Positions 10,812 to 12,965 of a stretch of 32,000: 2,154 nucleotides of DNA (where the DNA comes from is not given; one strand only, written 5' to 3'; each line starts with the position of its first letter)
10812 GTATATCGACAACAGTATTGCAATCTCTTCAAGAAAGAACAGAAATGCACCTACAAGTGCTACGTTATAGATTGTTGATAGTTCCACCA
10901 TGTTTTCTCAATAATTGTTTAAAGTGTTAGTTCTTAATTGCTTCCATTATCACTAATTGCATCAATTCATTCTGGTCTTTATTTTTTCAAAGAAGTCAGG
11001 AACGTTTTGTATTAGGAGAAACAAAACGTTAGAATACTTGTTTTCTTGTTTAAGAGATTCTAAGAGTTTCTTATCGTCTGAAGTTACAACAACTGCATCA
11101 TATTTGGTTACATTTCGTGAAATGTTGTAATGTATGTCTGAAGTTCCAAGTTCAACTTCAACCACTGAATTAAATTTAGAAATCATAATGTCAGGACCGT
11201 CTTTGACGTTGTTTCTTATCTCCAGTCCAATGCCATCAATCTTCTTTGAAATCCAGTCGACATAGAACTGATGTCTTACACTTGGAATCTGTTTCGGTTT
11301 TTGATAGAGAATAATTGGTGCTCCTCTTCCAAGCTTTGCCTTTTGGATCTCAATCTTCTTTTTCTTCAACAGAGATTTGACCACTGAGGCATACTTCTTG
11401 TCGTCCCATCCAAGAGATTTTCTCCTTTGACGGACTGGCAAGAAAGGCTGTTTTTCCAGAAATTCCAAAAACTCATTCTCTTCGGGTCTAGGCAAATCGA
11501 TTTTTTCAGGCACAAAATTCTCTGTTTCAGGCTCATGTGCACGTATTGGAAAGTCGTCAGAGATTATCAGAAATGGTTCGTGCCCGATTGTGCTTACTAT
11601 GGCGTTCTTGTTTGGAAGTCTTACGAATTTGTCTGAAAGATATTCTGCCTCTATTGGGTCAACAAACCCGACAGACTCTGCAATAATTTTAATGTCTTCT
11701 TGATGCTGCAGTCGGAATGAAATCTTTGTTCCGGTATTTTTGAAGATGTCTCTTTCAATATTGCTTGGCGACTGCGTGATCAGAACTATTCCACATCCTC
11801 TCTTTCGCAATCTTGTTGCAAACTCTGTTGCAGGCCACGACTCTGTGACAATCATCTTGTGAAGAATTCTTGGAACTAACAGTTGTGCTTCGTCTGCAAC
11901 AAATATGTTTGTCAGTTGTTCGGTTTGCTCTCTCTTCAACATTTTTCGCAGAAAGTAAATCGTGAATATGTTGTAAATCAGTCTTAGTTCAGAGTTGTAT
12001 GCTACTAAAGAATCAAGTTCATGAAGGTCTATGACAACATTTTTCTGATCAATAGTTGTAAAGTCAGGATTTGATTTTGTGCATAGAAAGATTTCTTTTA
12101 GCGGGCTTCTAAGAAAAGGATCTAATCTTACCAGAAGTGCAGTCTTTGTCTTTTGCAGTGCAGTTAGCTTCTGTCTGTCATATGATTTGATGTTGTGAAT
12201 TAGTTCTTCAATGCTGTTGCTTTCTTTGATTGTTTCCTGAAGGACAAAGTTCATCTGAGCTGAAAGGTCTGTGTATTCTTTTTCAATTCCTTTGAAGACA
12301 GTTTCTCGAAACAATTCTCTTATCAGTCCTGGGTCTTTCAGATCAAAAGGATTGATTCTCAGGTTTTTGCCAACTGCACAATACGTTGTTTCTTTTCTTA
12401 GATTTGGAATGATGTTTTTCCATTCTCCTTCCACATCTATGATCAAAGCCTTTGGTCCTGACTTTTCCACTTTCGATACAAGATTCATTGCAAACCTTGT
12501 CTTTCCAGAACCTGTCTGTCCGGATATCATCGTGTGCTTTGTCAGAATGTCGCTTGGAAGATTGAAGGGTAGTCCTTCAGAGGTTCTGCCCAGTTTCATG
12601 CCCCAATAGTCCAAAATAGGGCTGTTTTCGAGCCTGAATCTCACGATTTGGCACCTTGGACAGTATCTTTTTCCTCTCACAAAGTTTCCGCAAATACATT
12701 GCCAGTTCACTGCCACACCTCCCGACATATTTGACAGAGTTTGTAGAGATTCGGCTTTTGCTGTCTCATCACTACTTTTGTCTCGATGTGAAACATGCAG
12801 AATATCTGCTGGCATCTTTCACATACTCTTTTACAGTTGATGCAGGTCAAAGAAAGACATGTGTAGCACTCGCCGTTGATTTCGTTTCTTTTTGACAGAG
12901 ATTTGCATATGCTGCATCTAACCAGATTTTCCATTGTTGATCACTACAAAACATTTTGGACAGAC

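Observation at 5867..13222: Seven-kb co-directional gene train of unknown function: Zn-ribbon trio, ATPase, TM protein, paralog pair, 1137-aa giant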

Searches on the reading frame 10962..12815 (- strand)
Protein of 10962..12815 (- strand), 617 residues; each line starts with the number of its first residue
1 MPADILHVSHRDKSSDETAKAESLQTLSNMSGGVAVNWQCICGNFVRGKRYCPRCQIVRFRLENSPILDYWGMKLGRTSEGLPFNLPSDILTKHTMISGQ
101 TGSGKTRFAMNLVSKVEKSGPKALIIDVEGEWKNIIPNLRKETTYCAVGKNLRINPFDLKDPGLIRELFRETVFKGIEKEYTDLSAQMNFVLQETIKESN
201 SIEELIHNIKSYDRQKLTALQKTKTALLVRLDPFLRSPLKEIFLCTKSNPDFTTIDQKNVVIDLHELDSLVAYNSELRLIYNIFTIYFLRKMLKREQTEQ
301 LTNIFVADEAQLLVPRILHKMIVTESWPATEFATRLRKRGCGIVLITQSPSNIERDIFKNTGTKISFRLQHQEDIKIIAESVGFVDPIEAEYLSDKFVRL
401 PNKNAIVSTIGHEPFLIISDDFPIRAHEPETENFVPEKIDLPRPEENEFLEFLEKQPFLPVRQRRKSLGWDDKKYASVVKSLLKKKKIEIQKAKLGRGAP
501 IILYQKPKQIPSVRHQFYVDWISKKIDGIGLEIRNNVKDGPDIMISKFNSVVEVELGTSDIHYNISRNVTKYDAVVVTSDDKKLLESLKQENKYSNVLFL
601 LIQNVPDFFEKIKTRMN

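Call 5: search_protein_families(library=pfam, proteins=[window:10962-12815:-], max_evalue=0.1)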
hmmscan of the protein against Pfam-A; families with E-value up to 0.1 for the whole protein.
window:10962-12815:- (617 aa): 19 families
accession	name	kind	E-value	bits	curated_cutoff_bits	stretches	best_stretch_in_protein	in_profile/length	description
PF01935.23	DUF87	-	4.6e-13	50.2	23.2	1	81-273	11-210/220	Helicase HerA, central domain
PF10412.15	TrwB_AAD_bind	-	3.7e-09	36.4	20.5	1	86-134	9-57/387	Type IV secretion-system coupling protein DNA-binding domain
PF12846.13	AAA_10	-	8.6e-06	25.5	27.5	1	93-375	22-309/362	AAA-like domain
PF05872.18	HerA_C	-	2.1e-05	23.8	22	1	78-137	7-66/502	Helicase HerA-like C-terminal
PF06745.19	ATPase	-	0.00072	19.4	26.6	1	93-140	20-68/231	KaiC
PF13401.12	AAA_22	-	0.00078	20.2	27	0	94-129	7-42/130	AAA domain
PF20720.3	nSTAND3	-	0.0024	18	27.2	1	93-142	18-67/155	Novel STAND NTPase 3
PF05707.18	Zot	-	0.004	17.1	20.3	1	291-357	71-135/197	Zonular occludens toxin (Zot)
PF19044.6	P-loop_TraG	-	0.0051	15.9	25.8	1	92-162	29-99/413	TraG P-loop domain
PF01656.29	CbiA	-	0.011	16.2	25.4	1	96-167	3-54/125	CobQ/CobB/MinD/ParA nucleotide binding domain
PF10609.15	ParA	-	0.017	14.9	27.1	0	95-128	7-40/246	NUBPL iron-transfer P-loop NTPase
PF00270.35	DEAD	-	0.02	15.1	26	1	92-126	14-51/167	DEAD/DEAH box helicase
PF04851.21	ResIII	-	0.03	14.7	22.5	1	93-126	24-59/164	Type III restriction enzyme, res subunit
PF13479.12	AAA_24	-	0.031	14.6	27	0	95-135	5-37/195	AAA domain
PF01580.24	FtsK_SpoIIIE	-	0.048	13.5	24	0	92-113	39-60/221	FtsK/SpoIIIE family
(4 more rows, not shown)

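Call 7: search_protein_families(library=phrogs, proteins=[window:10962-12815:-], max_evalue=0.05)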
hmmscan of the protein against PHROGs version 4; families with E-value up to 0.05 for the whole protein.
window:10962-12815:- (617 aa): 7 families
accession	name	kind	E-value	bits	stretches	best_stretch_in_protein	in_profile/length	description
phrog_2666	-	head and packaging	2e-14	54.2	2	330-408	445-518/555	terminase large subunit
phrog_7035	-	unknown function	4e-13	49.6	2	80-139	198-260/969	-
phrog_5156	-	unknown function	7.6e-12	45.1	2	193-360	548-709/824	-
phrog_197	-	moron, auxiliary metabolic gene and host takeover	3.9e-07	30.9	1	300-368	99-164/486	Zot-like toxin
phrog_1358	-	moron, auxiliary metabolic gene and host takeover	1.4e-05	23.8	0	69-113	581-624/1382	FtsK/SpoIIIE-like protein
phrog_124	-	DNA, RNA and nucleotide metabolism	0.022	15.1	1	95-136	46-79/382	Sak4-like ssDNA annealing protein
phrog_6891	-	other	0.03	14.9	0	95-118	45-68/310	ATPase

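Call 8: search_protein_families(library=padloc, proteins=[window:10962-12815:-], max_evalue=0.05)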
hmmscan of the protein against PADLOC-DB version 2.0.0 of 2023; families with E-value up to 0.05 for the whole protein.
window:10962-12815:- (617 aa): 11 families
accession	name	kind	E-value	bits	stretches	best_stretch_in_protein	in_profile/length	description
PDLC04140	mad8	-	6.7e-19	66.5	1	92-382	27-266/314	mads_8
PDLC04103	HerA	-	3.2e-16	56.8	2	87-137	167-217/579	-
PDLC04105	HerA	-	6.1e-14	49.5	2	90-138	164-213/576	-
PDLC04100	HerA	-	1e-13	48.9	2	288-393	426-532/580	-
PDLC01055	HerA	-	2.6e-13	47.6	2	251-377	374-487/532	Type III coevolved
PDLC02185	HerA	-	8.9e-13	45.8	2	288-394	432-539/585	-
PDLC04106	HerA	-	1e-09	35.5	2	335-408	547-616/667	-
PDLC04102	HerA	-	2.5e-05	20.8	0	89-143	172-233/654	-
PDLC04104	HerA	-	0.00025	17.9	1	297-378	215-298/379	-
PDLC02188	HerA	-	0.00028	17.9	1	278-378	401-504/578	-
PDLC04107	HerA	-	0.011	12.8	1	91-136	168-214/306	-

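Call 9: search_protein_families(library=ncbifam, proteins=[window:10962-12815:-], max_evalue=0.05)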
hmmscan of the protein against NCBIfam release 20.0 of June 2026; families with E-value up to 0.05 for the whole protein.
window:10962-12815:- (617 aa): 19 families
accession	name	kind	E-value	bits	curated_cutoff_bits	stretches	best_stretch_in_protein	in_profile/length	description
NF053655.1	CedD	equivalog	2.8e-28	98.9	600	1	72-384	198-494/527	DNA-translocating ATPase CedD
TIGR00929.1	VirB4_CagE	subfamily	1.1e-16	60.3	643.1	1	93-377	438-708/792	VirB4 family type IV secretion/conjugal transfer ATPase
NF042943.1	HerA_antiphage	equivalog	2.8e-13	49.3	800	2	288-406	420-535/566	anti-phage-associated helicase HerA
NF040937.1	HerA_Thermprot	equivalog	3.8e-09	35.5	800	1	85-382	133-427/487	DNA double-strand break repair helicase HerA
NF033849.1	ser_rich_anae_1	subfamily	1.9e-08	32.2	650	2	337-408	1058-1129/1163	serine-rich protein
NF045975.1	VirB4_plasma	equivalog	7.5e-06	23.9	590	1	95-161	518-584/894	Mbov_0397 family ICE element conjugal transfer ATPase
TIGR02759.1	TraD_Ftype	equivalog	2.4e-05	23.3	521.35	1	88-133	172-217/566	type IV conjugative transfer system coupling protein TraD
NF045971.1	conju_CD1110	equivalog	0.00018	19.9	325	1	92-161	415-485/752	VirB4-like conjugal transfer ATPase, CD1110 family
TIGR02746.1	TraC-F-type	equivalog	0.00093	17.2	567.05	1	96-171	434-500/800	type IV secretion system protein TraC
NF010278.0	PRK13721.1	subfamily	0.0023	15.9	1177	1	97-157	484-541/874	type IV secretion system protein TraC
NF006799.0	PRK09302.1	equivalog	0.0026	16.4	408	1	94-139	33-79/515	circadian clock protein KaiC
NF010473.0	PRK13898.1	equivalog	0.0047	15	1050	1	78-197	432-552/801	type IV secretion system ATPase VirB4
TIGR03880.1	KaiC_arch_3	hypoth_equivalog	0.0073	15.9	249.45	1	96-141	20-65/224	KaiC domain-containing protein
NF040819.1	helicase_HerA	equivalog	0.0077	14.8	970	0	333-376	431-474/561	DNA double-strand break repair helicase HerA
TIGR03743.1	SXT_TraD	subfamily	0.0087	14.5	366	1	86-127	169-210/636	conjugative transfer system coupling protein TraD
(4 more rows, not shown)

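Call 14: find_homologous_proteins(query=window:10962-12815:-)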
Query window:10962-12815:- (617 aa): 225 proteins with E <= 0.001 among 8000 candidates; the best 120 are listed.
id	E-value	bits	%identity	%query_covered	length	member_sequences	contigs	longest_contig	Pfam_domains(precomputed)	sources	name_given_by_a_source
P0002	0.0e+0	1390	100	100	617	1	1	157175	PF10412.16,PF01935.24,PF05872.19,PF12846.14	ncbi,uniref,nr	ncbi:hypothetical protein C6990_05440 [Nitrosopumilus sp. b3]|uniref:ATP-binding protein n=1 Tax=Nit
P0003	0.0e+0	1237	88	100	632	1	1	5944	PF10412.16,PF01935.24,PF05872.19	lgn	-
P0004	0.0e+0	1104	78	99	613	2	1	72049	PF10412.16,PF01935.24,PF05872.19,PF12846.14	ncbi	-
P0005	0.0e+0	1023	81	91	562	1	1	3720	PF10412.16,PF01935.24,PF05872.19,PF12846.14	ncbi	-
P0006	0.0e+0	1023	72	100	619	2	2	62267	PF01935.24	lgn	-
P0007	1.2e-273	927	69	94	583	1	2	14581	PF10412.16,PF19044.7,PF01935.24,PF12846.14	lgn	-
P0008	1.0e-262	891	64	100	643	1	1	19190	PF01935.24,PF05872.19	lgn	-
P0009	4.7e-262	889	64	100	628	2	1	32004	PF01935.24,PF05872.19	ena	-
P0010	1.7e-259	881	63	100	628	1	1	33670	PF01935.24,PF05872.19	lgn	-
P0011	1.3e-256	871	66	94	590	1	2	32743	PF01935.24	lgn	-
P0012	8.6e-254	862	65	94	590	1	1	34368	PF01935.24,PF05872.19,PF12846.14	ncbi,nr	ncbi:MAG: DUF87 domain-containing protein [Candidatus Nitrosotenuis sp.]|nr:MAG: DUF87 domain-contai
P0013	4.0e-249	846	63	93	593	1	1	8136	PF01935.24,PF12846.14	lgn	-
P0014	4.5e-249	846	64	94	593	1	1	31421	PF01935.24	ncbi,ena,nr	ncbi:MAG TPA: ATP-binding protein [Candidatus Nitrosotalea sp.]|nr:ATP-binding protein [Candidatus N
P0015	4.7e-249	846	64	94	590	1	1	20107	PF01935.24,PF12846.14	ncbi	ncbi:MAG: ATP-binding protein [Candidatus Anstonellales archaeon]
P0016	5.8e-246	836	66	94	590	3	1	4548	PF01935.24,PF05872.19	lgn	-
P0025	8.0e-244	829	61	94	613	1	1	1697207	PF01935.24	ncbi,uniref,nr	ncbi:ATP-binding protein [Candidatus Nitrosotenuis aquarius]|uniref:ATP-binding protein n=1 Tax=Cand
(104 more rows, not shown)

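Call 16: find_encoding_contigs(protein=P0009, flank=10000, max_places=2)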
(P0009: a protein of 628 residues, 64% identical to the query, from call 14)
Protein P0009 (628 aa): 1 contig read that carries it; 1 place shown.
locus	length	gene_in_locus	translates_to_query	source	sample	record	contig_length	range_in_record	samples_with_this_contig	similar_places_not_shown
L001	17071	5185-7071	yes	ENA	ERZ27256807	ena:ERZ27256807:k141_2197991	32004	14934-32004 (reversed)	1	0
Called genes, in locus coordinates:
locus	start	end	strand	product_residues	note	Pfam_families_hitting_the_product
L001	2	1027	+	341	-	?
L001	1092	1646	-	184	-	-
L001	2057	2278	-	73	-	-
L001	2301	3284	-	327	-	PF13191:AAA_16 (weak), PF00004:AAA, PF13401:AAA_22, PF22703:Cdc6_lid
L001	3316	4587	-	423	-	PF00589:Phage_integrase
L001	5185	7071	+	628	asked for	PF01935:DUF87, PF05872:HerA_C (faint)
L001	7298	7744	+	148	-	-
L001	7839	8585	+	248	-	PF20275:CTD10 (faint)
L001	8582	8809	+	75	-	PF20293:MC6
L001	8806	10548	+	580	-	PF20275:CTD10 (weak), PF10088:DUF2326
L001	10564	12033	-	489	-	PF12161:HsdM_N, PF02384:N6_Mtase, PF01170:UPF0020, PF07669:Eco57I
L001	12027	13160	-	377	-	PF01420:Methylase_S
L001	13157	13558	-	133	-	-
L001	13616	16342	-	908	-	PF00271:Helicase_C (faint), PF00270:DEAD (weak), PF04851:ResIII, PF18766:SWI2_SNF2, PF08463:EcoEI_R_C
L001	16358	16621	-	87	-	-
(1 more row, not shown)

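Call 19: find_encoding_contigs(protein=P0004, flank=10000, max_places=2)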
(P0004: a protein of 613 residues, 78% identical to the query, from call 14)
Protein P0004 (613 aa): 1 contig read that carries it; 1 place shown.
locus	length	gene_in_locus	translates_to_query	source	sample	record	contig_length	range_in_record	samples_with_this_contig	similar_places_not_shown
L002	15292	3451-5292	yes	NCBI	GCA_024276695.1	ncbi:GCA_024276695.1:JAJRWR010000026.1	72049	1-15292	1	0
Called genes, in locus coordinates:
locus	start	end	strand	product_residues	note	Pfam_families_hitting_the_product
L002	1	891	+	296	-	?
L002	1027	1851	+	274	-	PF13338:AbiEi_4 (weak)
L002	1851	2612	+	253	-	PF08843:AbiEii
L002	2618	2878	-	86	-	-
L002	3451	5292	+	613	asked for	PF01935:DUF87, PF05872:HerA_C (faint), PF10412:TrwB_AAD_bind, PF12846:AAA_10 (weak)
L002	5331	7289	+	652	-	-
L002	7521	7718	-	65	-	-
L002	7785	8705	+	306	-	-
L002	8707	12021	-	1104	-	PF20465:MmeI_hel (weak), PF02384:N6_Mtase, PF01170:UPF0020 (faint), PF20473:MmeI_Mtase, PF07669:Eco57I, PF12950:TaqI_C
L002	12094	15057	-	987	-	PF00580:UvrD-helicase, PF13087:AAA_12 (faint), PF13245:AAA_19, PF01443:Viral_helicase1 (faint), PF13361:UvrD_C, PF13538:UvrD_C_2 (weak), PF12705:PDDEXK_1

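Call 20: find_encoding_contigs(protein=P0006, flank=10000, max_places=2)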
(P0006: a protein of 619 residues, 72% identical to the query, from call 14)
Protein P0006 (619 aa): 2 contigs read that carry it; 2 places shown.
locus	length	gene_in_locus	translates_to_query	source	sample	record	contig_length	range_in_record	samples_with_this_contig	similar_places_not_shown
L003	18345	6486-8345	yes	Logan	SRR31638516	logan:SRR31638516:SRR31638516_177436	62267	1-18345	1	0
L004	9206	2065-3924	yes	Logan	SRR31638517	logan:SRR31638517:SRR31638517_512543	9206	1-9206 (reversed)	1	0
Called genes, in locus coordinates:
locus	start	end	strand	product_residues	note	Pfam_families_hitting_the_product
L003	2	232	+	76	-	?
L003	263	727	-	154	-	PF00578:AhpC-TSA, PF08534:Redoxin, PF05988:DUF899 (weak), PF13911:AhpC-TSA_2 (weak)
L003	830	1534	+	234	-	PF00230:MIP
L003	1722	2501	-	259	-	-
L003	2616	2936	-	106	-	-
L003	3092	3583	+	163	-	-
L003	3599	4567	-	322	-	PF05673:DUF815 (weak), PF00931:NB-ARC (weak), PF01637:ATPase_2 (weak), PF13191:AAA_16, PF12775:AAA_7 (weak), PF13401:AAA_22, PF00004:AAA, PF22703:Cdc6_lid, +5 more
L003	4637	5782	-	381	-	PF00589:Phage_integrase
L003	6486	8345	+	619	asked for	PF01935:DUF87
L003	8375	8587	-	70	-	-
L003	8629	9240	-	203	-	PF00702:Hydrolase, PF13419:HAD_2, PF12710:HAD (weak), PF13242:Hydrolase_like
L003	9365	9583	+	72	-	-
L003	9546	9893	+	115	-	-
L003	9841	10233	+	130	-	-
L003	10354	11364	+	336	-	-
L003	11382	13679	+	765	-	-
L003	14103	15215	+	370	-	-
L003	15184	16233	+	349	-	-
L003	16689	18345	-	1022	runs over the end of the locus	PF00270:DEAD (weak), PF04851:ResIII, PF18766:SWI2_SNF2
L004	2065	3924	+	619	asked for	PF01935:DUF87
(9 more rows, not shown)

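Call 27: find_related_loci(query=A2, collection=genome_contigs, flank=10000)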
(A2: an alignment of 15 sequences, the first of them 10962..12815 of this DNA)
Query A2 (617 aa) in genome_contigs; peptide patterns used: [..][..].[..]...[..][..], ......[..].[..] (x = any residue, [..] = any of these).
127 stretches matched a pattern; 22 encode a relative of the query (tblastn E <= 1e-3); 22 distinct loci.
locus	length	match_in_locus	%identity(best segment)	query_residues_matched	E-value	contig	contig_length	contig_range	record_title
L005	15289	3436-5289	78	1-617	0e+0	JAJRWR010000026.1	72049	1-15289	MAG: archaeon isolate Dive96_bin2.279 k141_2873466, whole genome shotgun sequence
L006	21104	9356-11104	65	36-614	0e+0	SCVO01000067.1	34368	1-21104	MAG: Candidatus Nitrosotenuis sp. isolate GW928_bin.17 GW928_bin.17-22094, whole genome shotgun sequence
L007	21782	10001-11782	62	36-614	0e+0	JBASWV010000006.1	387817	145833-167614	MAG: Candidatus Nitrosotenuis sp. isolate MFD03231_ilm_asm_bin23 k127_38639, whole genome shotgun sequence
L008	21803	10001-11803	61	28-615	0e+0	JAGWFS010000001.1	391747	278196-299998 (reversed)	MAG: Thaumarchaeota archaeon isolate REEA14 REEA14_1_length_391747_cov_15.816205, whole genome shotgun sequence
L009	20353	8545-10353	61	36-614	0e+0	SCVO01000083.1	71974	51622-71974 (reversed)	MAG: Candidatus Nitrosotenuis sp. isolate GW928_bin.17 GW928_bin.17-27798, whole genome shotgun sequence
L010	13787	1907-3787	58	4-614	0e+0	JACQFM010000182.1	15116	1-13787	MAG: Thaumarchaeota archaeon isolate NC_groundwater_1047_Pr1_S-0.65um_38_12 Montesol18_Sp65_coassembly_scaffold_1667956,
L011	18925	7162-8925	64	32-612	0e+0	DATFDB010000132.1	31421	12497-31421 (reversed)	MAG TPA_asm: Nitrosotalea sp. isolate SMAG_U8569 k141_1041661, whole genome shotgun sequence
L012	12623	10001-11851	61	1-612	0e+0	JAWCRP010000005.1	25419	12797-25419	MAG: Candidatus Nitrosotenuis sp. isolate JZ-2_202007_bins_128 JZ-2_202007_bins_128_scaffold_5, whole genome shotgun seq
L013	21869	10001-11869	42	3-606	8e-153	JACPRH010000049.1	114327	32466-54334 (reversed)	MAG: Thaumarchaeota archaeon isolate NC_groundwater_674_Ag_B-0.1um_49_231 B_1_S1_Biohub_coassembly_k141_2730742, whole g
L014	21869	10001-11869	42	4-617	2e-149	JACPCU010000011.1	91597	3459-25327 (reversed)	MAG: Thaumarchaeota archaeon isolate NC_groundwater_291_Ag_S-0.65um_49_13 S6_GD2017_2_S65_scaffold_115, whole genome sho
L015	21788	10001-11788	44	38-611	4e-148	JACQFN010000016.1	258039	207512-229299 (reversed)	MAG: Thaumarchaeota archaeon isolate NC_groundwater_1048_Pr1_S-0.65um_58_13 Montesol18_Sp65_coassembly_scaffold_640386,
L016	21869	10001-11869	44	1-609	1e-144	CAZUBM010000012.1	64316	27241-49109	MAG TPA_asm: uncultured Nitrososphaerota archaeon isolate binchicken_co349_52 genome assembly, contig: NODE_40_length_64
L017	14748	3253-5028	42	32-609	8e-144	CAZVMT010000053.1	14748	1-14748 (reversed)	MAG TPA_asm: uncultured Candidatus Bathyarchaeia archaeon isolate binchicken_co262_317 genome assembly, contig: NODE_448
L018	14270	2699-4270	45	94-609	1e-133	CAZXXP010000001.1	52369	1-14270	MAG TPA_asm: uncultured Nitrosopumilales archaeon isolate SRP119689_co1_185 genome assembly, contig: NODE_704_length_523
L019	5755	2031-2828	69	34-295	4e-124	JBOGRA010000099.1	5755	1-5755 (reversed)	MAG: Nitrosotalea sp. isolate SE1508_metabat2.bin.14 NODE_5599_length_5755_cov_2.015103, whole genome shotgun sequence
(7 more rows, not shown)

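Call 44: search_solved_structures(query=A2, max_evalue=0.01, show_alignments=1)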
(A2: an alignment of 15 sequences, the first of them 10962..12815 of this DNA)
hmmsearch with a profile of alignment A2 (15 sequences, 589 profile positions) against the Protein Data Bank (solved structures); distinct sequences matched with E-value up to 0.01: 9.
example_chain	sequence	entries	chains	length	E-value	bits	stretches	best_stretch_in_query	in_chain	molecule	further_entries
8yho_A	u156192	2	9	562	4.1e-14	55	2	254-362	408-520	DUF87 domain-containing protein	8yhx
8xau_A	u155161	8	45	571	4e-11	45.2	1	260-408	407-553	ATP-binding protein | HerA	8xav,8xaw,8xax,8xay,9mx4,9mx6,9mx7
4d2i_A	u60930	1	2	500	5.5e-11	44.7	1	276-397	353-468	HERA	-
9c1m_M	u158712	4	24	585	7.8e-11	44.2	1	226-348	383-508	ATP-binding protein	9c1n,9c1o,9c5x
8wiv_A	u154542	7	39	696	1e-09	40.5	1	307-346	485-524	Helicase HerA central domain-containing protein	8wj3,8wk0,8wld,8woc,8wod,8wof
8j4u_M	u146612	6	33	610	2.6e-08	35.9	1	48-105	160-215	Nucleoside triphosphate hydrolase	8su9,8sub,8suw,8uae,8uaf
8ziq_M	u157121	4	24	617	4e-07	31.9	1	259-345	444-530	HerA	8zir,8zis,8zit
9x1l_A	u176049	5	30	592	1.2e-06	30.4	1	302-394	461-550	DNA helicase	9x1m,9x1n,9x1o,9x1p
11kk_A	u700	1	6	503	0.0019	19.8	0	302-348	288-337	HerA like helicase YjgR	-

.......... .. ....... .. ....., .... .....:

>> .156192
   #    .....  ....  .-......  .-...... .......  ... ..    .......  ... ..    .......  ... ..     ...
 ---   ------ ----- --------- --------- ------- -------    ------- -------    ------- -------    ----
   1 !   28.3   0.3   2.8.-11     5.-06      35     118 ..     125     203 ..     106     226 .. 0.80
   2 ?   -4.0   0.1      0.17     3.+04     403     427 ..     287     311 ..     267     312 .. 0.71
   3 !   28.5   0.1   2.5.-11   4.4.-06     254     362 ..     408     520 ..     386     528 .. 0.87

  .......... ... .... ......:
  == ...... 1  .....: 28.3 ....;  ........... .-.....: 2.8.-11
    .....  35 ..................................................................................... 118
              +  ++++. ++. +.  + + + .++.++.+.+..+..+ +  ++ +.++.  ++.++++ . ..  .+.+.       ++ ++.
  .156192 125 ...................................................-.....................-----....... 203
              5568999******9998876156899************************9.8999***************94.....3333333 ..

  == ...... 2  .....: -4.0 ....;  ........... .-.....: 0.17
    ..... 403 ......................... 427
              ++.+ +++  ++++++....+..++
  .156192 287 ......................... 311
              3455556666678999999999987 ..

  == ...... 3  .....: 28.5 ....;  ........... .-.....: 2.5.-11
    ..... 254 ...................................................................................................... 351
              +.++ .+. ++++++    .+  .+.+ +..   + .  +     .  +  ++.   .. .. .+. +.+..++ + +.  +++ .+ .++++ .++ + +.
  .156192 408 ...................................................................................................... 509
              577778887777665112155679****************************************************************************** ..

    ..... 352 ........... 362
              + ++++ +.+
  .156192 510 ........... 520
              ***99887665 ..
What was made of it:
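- Closest known: HerA-based anti-phage systems. Same: These give the best PADLOC and PDB sequence hits (calls 8, 44).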

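Call 54: find_related_loci(query=A2, collection=viral_contigs, flank=10000)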
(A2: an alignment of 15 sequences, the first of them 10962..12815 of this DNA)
Query A2 (617 aa) in viral_contigs; peptide patterns used: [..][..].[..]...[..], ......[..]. (x = any residue, [..] = any of these).
60 stretches matched a pattern, but none encodes a relative of the query by tblastn (E <= 1e-3).
